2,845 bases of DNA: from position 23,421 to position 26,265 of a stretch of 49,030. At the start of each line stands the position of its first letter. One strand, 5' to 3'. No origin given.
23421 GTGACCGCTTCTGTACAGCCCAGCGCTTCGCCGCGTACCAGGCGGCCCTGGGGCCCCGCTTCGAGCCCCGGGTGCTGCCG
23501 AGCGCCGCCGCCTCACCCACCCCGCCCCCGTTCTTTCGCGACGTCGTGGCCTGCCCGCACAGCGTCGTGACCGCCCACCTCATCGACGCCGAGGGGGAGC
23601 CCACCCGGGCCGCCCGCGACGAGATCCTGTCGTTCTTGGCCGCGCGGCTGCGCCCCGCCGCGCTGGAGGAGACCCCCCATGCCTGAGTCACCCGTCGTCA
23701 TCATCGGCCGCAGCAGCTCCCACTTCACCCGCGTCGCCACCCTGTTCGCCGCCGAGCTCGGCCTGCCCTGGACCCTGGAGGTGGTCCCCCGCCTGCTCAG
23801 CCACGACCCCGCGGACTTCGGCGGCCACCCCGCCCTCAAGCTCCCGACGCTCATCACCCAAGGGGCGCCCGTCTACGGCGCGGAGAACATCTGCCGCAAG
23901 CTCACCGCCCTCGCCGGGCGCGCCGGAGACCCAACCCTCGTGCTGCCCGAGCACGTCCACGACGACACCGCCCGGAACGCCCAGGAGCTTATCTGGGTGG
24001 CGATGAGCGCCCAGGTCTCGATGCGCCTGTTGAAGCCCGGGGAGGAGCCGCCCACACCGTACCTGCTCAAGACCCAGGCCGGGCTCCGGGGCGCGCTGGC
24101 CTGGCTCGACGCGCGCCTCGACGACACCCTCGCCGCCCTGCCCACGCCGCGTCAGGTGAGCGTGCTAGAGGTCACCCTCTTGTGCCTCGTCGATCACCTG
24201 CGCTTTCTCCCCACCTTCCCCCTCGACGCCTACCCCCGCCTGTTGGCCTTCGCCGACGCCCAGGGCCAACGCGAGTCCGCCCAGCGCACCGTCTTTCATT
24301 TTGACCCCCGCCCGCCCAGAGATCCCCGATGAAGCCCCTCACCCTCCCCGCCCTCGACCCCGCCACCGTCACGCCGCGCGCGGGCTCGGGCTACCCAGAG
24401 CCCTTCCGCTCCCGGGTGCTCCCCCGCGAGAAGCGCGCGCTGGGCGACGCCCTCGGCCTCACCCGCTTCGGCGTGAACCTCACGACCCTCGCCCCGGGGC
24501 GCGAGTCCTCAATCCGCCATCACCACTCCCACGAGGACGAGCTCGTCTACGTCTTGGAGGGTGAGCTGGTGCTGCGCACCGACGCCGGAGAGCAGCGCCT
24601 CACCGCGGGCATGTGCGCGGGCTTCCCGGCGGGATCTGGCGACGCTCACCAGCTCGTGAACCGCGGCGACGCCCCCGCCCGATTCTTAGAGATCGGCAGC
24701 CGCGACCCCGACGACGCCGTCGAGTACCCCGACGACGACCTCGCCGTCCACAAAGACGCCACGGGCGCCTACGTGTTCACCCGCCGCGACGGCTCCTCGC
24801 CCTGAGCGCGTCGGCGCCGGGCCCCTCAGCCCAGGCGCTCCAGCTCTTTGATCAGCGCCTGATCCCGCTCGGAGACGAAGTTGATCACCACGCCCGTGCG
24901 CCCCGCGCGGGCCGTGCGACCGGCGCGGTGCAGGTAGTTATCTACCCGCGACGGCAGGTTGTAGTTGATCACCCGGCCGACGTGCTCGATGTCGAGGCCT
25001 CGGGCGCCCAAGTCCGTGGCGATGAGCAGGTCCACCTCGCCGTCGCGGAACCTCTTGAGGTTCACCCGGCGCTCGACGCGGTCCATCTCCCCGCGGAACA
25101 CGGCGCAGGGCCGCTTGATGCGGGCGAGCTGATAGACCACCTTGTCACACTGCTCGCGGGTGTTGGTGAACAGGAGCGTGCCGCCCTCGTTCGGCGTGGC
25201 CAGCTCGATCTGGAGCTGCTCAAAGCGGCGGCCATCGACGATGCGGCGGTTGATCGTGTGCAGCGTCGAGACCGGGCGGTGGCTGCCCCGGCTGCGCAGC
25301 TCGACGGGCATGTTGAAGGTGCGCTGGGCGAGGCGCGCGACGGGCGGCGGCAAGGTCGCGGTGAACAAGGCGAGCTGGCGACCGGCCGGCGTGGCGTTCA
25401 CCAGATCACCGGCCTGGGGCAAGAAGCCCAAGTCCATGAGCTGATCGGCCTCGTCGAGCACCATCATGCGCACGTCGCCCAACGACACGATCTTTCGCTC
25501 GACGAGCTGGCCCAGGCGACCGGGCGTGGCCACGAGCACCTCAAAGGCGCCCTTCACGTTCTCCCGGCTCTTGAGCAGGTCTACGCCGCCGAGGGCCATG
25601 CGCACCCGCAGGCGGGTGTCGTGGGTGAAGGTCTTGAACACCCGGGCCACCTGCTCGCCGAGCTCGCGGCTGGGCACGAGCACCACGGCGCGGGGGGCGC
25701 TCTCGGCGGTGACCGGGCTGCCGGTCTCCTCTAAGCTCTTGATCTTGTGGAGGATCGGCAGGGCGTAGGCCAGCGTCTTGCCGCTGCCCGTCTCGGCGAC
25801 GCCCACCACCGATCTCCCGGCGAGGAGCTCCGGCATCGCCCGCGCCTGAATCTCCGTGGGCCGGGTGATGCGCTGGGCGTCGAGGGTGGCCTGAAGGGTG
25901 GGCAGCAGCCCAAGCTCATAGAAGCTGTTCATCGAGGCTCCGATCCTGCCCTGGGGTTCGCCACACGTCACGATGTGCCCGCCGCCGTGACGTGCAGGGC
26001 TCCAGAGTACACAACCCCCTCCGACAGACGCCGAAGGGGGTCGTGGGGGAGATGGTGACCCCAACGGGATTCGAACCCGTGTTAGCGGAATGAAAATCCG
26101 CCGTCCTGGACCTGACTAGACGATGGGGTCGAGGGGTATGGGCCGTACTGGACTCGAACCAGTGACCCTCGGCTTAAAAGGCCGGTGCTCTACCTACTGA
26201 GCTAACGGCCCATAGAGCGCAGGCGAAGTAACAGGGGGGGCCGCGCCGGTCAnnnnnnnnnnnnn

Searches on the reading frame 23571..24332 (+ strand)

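Call 14: search_protein_families(library=pfam, proteins=[window:23571-24332:+], max_evalue=0.001)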
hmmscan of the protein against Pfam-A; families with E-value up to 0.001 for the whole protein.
window:23571-24332:+ (253 aa): 3 families
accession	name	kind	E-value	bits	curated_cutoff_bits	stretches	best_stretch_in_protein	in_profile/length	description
PF13409.12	GST_N_2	-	1.9e-07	32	25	1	50-112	2-68/70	Glutathione S-transferase, N-terminal domain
PF13417.12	GST_N_3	-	2.1e-05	25.2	22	1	47-116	4-72/75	Glutathione S-transferase, N-terminal domain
PF13410.11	GST_C_2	-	0.00061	20.3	24.9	0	170-229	9-68/69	Glutathione S-transferase, C-terminal domain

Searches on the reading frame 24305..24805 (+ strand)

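Call 14: search_protein_families(library=pfam, proteins=[window:24305-24805:+], max_evalue=0.001)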
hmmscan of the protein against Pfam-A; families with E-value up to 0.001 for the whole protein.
window:24305-24805:+ (166 aa): 1 family
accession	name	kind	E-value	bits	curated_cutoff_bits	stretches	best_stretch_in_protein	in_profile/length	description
PF07883.17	Cupin_2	-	1.2e-18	67.1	27.2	1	59-130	2-69/70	Cupin domain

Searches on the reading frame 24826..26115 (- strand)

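Call 15: search_protein_families(library=pfam, proteins=[window:24826-26115:-], max_evalue=0.001)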
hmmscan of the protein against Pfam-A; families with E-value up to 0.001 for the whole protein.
window:24826-26115:- (429 aa): 3 families
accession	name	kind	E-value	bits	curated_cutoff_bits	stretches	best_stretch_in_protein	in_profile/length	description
PF00270.35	DEAD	-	6.9e-41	140.2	26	1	87-260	1-165/167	DEAD/DEAH box helicase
PF00271.37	Helicase_C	-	8.8e-25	87.5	23.5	1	302-405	7-110/110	Helicase conserved C-terminal domain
PF04851.21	ResIII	-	2.1e-06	28.2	22.5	1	102-228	25-139/164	Type III restriction enzyme, res subunit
